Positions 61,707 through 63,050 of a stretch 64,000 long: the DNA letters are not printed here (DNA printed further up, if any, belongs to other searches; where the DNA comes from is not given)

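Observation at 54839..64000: Unassigned lipid/polyketide-like gene cluster with a KS plus Cys-less KS partner, running off the window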

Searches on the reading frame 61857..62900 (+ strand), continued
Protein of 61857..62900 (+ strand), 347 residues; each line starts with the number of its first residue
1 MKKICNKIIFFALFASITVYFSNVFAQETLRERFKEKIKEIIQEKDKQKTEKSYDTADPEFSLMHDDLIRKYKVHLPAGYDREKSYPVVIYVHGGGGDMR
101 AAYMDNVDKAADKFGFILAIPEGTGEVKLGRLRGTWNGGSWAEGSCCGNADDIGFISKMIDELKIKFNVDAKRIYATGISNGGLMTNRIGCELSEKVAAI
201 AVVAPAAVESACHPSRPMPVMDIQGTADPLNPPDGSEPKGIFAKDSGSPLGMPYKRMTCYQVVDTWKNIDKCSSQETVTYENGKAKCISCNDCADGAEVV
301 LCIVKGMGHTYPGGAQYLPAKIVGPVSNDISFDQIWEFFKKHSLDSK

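Call 27: find_encoding_contigs(protein=P0121, flank=10000, max_places=2)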
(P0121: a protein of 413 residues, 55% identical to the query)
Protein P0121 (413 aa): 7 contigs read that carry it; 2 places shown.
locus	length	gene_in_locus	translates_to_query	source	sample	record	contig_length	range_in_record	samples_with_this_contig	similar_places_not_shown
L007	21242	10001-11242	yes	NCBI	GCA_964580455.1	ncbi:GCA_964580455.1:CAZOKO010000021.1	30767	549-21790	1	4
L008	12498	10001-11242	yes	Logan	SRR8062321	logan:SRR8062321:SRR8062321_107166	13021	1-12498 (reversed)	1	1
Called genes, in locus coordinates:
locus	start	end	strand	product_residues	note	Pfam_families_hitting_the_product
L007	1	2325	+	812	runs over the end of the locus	PF03176:MMPL, PF02460:Patched, PF12349:Sterol-sensing, PF03176:MMPL, PF02355:SecD_SecF_C (weak)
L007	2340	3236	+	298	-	PF07044:DUF1329, PF17131:TP_0789-like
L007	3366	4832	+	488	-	PF02310:B12-binding, PF04055:Radical_SAM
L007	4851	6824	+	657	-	PF02730:AFOR_N, PF01314:AFOR_C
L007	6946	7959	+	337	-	PF00070:Pyr_redox (faint), PF01210:NAD_Gly3P_dh_N (weak), PF02558:ApbA, PF03807:F420_oxidored (weak), PF07992:Pyr_redox_2 (weak), PF08546:ApbA_C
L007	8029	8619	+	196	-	-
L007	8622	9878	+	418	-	PF00109:ketoacyl-synt, PF02801:Ketoacyl-synt_C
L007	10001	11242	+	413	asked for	PF00109:ketoacyl-synt, PF02801:Ketoacyl-synt_C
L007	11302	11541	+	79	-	PF00550:PP-binding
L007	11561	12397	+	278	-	PF04199:Cyclase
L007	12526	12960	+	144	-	PF10604:Polyketide_cyc2, PF03364:Polyketide_cyc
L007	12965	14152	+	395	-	PF07690:MFS_1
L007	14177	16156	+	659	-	PF02730:AFOR_N, PF01314:AFOR_C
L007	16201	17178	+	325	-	PF04909:Amidohydro_2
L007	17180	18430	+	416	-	PF01266:DAO, PF01593:Amino_oxidase, PF07992:Pyr_redox_2 (faint), PF13450:NAD_binding_8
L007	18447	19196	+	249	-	PF01048:PNP_UDP_1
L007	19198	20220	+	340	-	PF01008:IF-2B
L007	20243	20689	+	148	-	PF01008:IF-2B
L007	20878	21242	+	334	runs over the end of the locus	PF00596:Aldolase_II, PF02036:SCP2 (weak)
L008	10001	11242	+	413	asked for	PF00109:ketoacyl-synt, PF02801:Ketoacyl-synt_C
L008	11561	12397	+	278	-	PF04199:Cyclase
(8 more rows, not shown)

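Call 29: search_protein_families(library=ncbifam, proteins=[L001:12312-12542:+, L001:12641-13471:+, L001:13680-14117:+, L001:14214-14987:+, L001:15158-16612:+, L001:16689-17564:+, L001:17641-18525:+, L001:18525-19469:+, L006:19443-20432:+, L006:18976-19443:+], max_evalue=0.001)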
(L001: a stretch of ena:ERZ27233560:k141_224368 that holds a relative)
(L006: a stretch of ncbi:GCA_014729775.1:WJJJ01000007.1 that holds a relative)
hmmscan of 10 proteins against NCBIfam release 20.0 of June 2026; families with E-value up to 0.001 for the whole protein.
L001:12312-12542:+ (77 aa): 16 families
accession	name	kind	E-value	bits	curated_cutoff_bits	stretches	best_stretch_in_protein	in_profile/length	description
NF002148.0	PRK00982.1-2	subfamily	4.9e-12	45.5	71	1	2-76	4-78/79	acyl carrier protein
TIGR00517.1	acyl_carrier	equivalog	4.7e-09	36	70.45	1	3-75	4-76/77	acyl carrier protein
NF002150.0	PRK00982.1-4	subfamily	6.4e-09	35.9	66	1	5-76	8-79/80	acyl carrier protein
NF002149.0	PRK00982.1-3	equivalog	2.3e-08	33.9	106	1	3-68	4-69/78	acyl carrier protein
NF058660.1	cispen_ACP_AmcB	equivalog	5.1e-08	33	80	1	15-76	16-79/80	cispentacin biosynthesis acyl carrier protein AmcB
NF002151.0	PRK00982.1-5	equivalog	1.5e-07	31.4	92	1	4-76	5-77/78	acyl carrier protein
NF002147.0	PRK00982.1-1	equivalog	5.1e-07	29.4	84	1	4-75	5-80/83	acyl carrier protein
NF003757.0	PRK05350.1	equivalog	3.6e-06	27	65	1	5-73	9-77/83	acyl carrier protein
NF006031.0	PRK08172.1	equivalog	7e-06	26.6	76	1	3-73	5-75/82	acyl carrier protein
NF040636.1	AcpM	exception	1.2e-05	25.2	146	1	5-67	4-70/93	meromycolate extension acyl carrier protein AcpM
NF005079.0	PRK06508.1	equivalog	1.5e-05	25.2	83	1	5-60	6-61/93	acyl carrier protein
NF004533.0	PRK05883.1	equivalog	2.9e-05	23.8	72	1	4-74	25-95/100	acyl carrier protein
NF003464.0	PRK05087.1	equivalog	3.4e-05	23.8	68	1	1-73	1-75/78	D-alanine--poly(phosphoribitol) ligase subunit DltC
NF009104.0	PRK12449.1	equivalog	6.4e-05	22.8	70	1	6-68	9-71/80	acyl carrier protein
NF006617.0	PRK09184.1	subfamily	8.6e-05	22.5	70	1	3-58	14-73/96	phosphopantetheine-binding protein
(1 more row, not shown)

L001:12641-13471:+ (277 aa): 1 family
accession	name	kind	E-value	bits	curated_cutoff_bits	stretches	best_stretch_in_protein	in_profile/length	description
TIGR03035.1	trp_arylform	equivalog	5.5e-05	23.2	223.05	1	87-273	44-201/206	arylformamidase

L001:13680-14117:+ (146 aa): 0 families

L001:14214-14987:+ (258 aa): 230 families (the best 25 are shown)
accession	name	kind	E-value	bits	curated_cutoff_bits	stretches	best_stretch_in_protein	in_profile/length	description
NF005806.0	PRK07666.1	equivalog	3.6e-46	157.4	286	1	2-227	2-224/239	3-ketoacyl-ACP reductase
NF005594.0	PRK07326.1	equivalog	1.8e-40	138.9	271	1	4-237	3-229/237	SDR family oxidoreductase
NF005559.1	PRK07231.1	subfamily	6.6e-40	137.2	215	1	5-209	2-203/249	glucose 1-dehydrogenase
NF004825.0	PRK06181.1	equivalog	3.2e-39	134.8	215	1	4-197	3-193/268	SDR family oxidoreductase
NF004198.0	PRK05653.1-3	equivalog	5.9e-38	130.7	296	1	3-202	3-199/248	3-oxoacyl-ACP reductase FabG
NF005672.0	PRK07454.1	equivalog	2.8e-37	128.2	234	1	7-229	6-226/241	SDR family oxidoreductase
NF005878.0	PRK07825.1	subfamily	1.8e-36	125.9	287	1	2-219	4-212/278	short chain dehydrogenase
NF006070.0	PRK08213.1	subfamily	2.1e-36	125.7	279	1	4-202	9-209/259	gluconate 5-dehydrogenase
NF004197.0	PRK05653.1-1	equivalog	7.1e-36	124.1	332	1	1-205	1-202/249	3-oxoacyl-ACP reductase FabG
NF004521.0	PRK05866.1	equivalog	7.3e-36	123.8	368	1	3-232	36-264/294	SDR family oxidoreductase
TIGR01830.1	3oxo_ACP_reduc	equivalog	1.5e-35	123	297.75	1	10-206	1-195/239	3-oxoacyl-[acyl-carrier-protein] reductase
NF040690.1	mycolate_SDR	equivalog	5.6e-35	121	380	1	7-195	8-192/265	mycolate reductase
NF009093.0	PRK12429.1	subfamily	2.3e-34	118.9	258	1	4-217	2-212/259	3-hydroxybutyrate dehydrogenase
NF005095.0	PRK06523.1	subfamily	3.3e-34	118.6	231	1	2-217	5-211/261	oxidoreductase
NF005495.0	PRK07109.1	subfamily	3.9e-34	118.4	264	1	3-198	4-198/334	SDR family oxidoreductase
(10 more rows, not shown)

L001:15158-16612:+ (485 aa): 21 families
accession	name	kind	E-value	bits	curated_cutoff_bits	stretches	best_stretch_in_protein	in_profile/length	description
TIGR02026.1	BchE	equivalog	9.1e-57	193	481.35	1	3-428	2-414/497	magnesium-protoporphyrin IX monomethyl ester anaerobic oxidative cyclase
TIGR03471.1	HpnJ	equivalog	4.1e-41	141.4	577.6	1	88-451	86-442/472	hopanoid biosynthesis associated radical SAM protein HpnJ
TIGR04479.1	bcpD_PhpK_rSAM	subfamily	3.2e-31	108.3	600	1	130-397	180-431/504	PhpK family radical SAM P-methyltransferase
NF050148.1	rSAM_ApyD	equivalog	1.4e-29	103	750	1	55-362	65-353/645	RiPP biosynthesis radical SAM protein ApyD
TIGR04367.1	HpnR_B12_rSAM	equivalog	2.7e-29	102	650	1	30-429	29-400/490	hopanoid C-3 methylase HpnR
NF038361.1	rSAM_Sden_1168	equivalog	1.3e-28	99.9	575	1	48-404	124-480/560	Sden_1168 family B12-binding radical SAM P-methyltransferase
NF033712.0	B12_rSAM_KedN5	subfamily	1.5e-20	73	700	1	71-365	63-360/624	KedN5 family methylcobalamin-dependent radical SAM C-methyltransferase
TIGR04385.1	B12_rSAM_cofa1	equivalog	8.5e-20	71.4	450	1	30-375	27-364/438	B12 lower ligand biosynthesis radical SAM protein BzaD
TIGR04072.2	rSAM_ladder_B12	equivalog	9.9e-20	70.6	360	1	43-368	37-342/443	lipid biosynthesis B12-binding/radical SAM protein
TIGR03975.1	rSAM_ocin_1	subfamily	3.1e-19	68.9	281.85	1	90-259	148-319/606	RiPP maturation radical SAM C-methyltransferase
NF033070.1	rSAM_AprD4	equivalog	4.9e-19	68.5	500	1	164-432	161-422/456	AprD4 family radical SAM diol-dehydratase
TIGR04014.1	B12_SAM_MJ_0865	equivalog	4.9e-16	58.5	360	1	100-396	69-357/434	methyl-coenzyme M reductase glutamine C-methyltransferase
TIGR04190.1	B12_SAM_Ta0216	equivalog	1.9e-14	53.1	500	1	88-278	98-298/554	TIGR04190 family B12-binding domain/radical SAM domain protein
TIGR04013.1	B12_SAM_MJ_1487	hypoth_equivalog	2.6e-12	46.3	251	1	87-214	57-167/382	TIGR04013 family B12-binding domain/radical SAM domain-containing protein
NF040542.1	rSAM_RCCLKC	equivalog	4.2e-12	45.9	450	1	33-352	23-327/423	arsinothricin biosynthesis radical SAM protein ArsL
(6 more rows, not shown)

L001:16689-17564:+ (292 aa): 0 families

L001:17641-18525:+ (295 aa): 21 families
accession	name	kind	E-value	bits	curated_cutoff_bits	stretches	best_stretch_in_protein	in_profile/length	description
NF006185.0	PRK08320.1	subfamily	2.9e-55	187.5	363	1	3-293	2-283/292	branched-chain amino acid aminotransferase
TIGR01122.1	ilvE_I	equivalog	1.8e-46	158.7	245.55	1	12-294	6-285/298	branched-chain-amino-acid transaminase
NF009126.0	PRK12479.1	equivalog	7.1e-46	156.7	518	1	1-294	1-285/299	branched-chain-amino-acid transaminase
NF005800.0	PRK07650.1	equivalog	1.9e-41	142.2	308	1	4-292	1-275/290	aminodeoxychorismate lyase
TIGR01121.1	D_amino_aminoT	equivalog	4.6e-38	131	277.45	1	5-290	1-272/276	D-amino-acid transaminase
NF005209.0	PRK06680.1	subfamily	1.1e-37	129.5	320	1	15-292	15-280/286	D-amino-acid transaminase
NF005146.0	PRK06606.1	equivalog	2.3e-37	128.6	279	1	4-293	7-292/307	branched-chain amino acid transaminase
TIGR03461.1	pabC_Proteo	equivalog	1.1e-29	103.4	176.85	1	23-269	14-246/262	aminodeoxychorismate lyase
NF004761.0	PRK06092.1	equivalog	3.2e-29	102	260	1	21-270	14-249/268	aminodeoxychorismate lyase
NF009066.0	PRK12400.1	equivalog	3.3e-26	92.4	538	1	6-283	7-272/290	D-amino-acid transaminase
NF005726.0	PRK07544.1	equivalog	3.7e-26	91.9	396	1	18-294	26-289/295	branched-chain amino acid aminotransferase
NF009896.0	PRK13356.1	equivalog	1.5e-21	76.8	262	1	26-268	31-261/287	branched-chain amino acid aminotransferase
NF005888.0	PRK07849.1-3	equivalog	5.1e-19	68.3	273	2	160-272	160-273/298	aminodeoxychorismate lyase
NF006734.0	PRK09266.1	subfamily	2.6e-12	46.5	202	1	26-271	25-246/270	hypothetical protein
NF005886.0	PRK07849.1-1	equivalog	1.7e-08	34.1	253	1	28-258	37-257/291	aminodeoxychorismate lyase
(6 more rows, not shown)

L001:18525-19469:+ (315 aa): 8 families
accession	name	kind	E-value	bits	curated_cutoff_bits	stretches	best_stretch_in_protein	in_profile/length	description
NF004326.0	PRK05720.1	subfamily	6.2e-72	242.3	271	1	8-305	11-332/358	s-methyl-5-thioribose-1-phosphate isomerase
TIGR00512.1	salvage_mtnA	equivalog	7.9e-69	232.2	279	1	10-307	3-327/335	S-methyl-5-thioribose-1-phosphate isomerase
TIGR00524.1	eIF-2B_rel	subfamily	9e-60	202.3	185.85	1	37-307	4-295/303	S-methyl-5-thioribose-1-phosphate isomerase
NF004700.0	PRK06036.1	equivalog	2.4e-52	178.1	528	1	13-305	9-320/339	S-methyl-5-thioribose-1-phosphate isomerase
NF004436.0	PRK05772.1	equivalog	2.4e-46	158.6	521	2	137-307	163-343/363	S-methyl-5-thioribose-1-phosphate isomerase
TIGR00511.1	ribulose_e2b2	equivalog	1.3e-33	116.5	314.1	1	133-304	108-277/301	ribose 1,5-bisphosphate isomerase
NF006210.0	PRK08335.1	equivalog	7.3e-20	71.4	339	1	63-253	32-218/275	translation initiation factor IF-2B subunit alpha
NF004994.0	PRK06372.1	equivalog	7.2e-15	55.1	249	1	156-253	98-192/253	translation initiation factor IF-2B subunit delta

L006:19443-20432:+ (330 aa): 29 families (the best 25 are shown)
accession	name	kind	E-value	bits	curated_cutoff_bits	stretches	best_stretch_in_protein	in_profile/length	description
NF006208.0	PRK08333.1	equivalog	2.2e-27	96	267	1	6-181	5-180/189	aldolase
NF043034.1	OxoTetrPhDc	equivalog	3e-27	95.7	250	1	3-186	2-190/205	3-oxo-tetronate 4-phosphate decarboxylase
NF040649.1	FucA_Meth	equivalog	3.4e-26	92.3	250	1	7-183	3-175/179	L-fuculose phosphate aldolase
NF006413.0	PRK08660.1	equivalog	4e-25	88.7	203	1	7-184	3-177/184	aldolase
NF006672.0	PRK09220.1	equivalog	1.3e-20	73.7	226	1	2-104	7-109/209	methylthioribulose 1-phosphate dehydratase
NF005123.0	PRK06557.1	subfamily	2.4e-20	73.2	251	1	4-182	10-193/223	L-ribulose-5-phosphate 4-epimerase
NF053831.1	RU1PAldHalo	equivalog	1.9e-18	66.7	300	1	4-183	3-181/208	ribulose-1-phosphate aldolase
TIGR03328.1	salvage_mtnB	equivalog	7.5e-16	58.2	137.05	1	12-175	3-182/194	methylthioribulose 1-phosphate dehydratase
NF009003.0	PRK12348.1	subfamily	7.4e-15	55.2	331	1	5-181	3-193/228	L-ribulose-5-phosphate 4-epimerase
NF006047.0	PRK08193.1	subfamily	2.2e-14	53.6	257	1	7-131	6-132/231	L-ribulose-5-phosphate 4-epimerase AraD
NF005302.0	PRK06833.1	equivalog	2.7e-14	53.2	264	1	4-180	4-182/214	L-fuculose-phosphate aldolase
NF005984.0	PRK08087.1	subfamily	8.4e-14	51.8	264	1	3-181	3-181/215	L-fuculose-phosphate aldolase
NF004855.0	PRK06208.1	subfamily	4.5e-13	49.1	255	1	49-185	88-228/274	class II aldolase/adducin family protein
NF009625.0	PRK13145.1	equivalog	1.3e-12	47.7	369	1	10-183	12-201/235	L-ribulose-5-phosphate 4-epimerase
NF004527.0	PRK05874.1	equivalog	2.4e-12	46.9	308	1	10-180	11-185/218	L-fuculose-phosphate aldolase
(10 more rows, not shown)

L006:18976-19443:+ (156 aa): 0 families

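Call 35: find_encoding_contigs(protein=P0125, flank=10000, max_places=1)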
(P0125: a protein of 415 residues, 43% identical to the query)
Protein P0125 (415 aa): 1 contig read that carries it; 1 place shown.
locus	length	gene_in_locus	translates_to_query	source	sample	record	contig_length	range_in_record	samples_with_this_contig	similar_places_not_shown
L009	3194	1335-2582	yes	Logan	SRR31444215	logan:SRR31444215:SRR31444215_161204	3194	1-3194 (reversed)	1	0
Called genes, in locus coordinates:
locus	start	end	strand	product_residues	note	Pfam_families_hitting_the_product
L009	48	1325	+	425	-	PF00109:ketoacyl-synt, PF02801:Ketoacyl-synt_C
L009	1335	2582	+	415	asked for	PF00109:ketoacyl-synt, PF02801:Ketoacyl-synt_C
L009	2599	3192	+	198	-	?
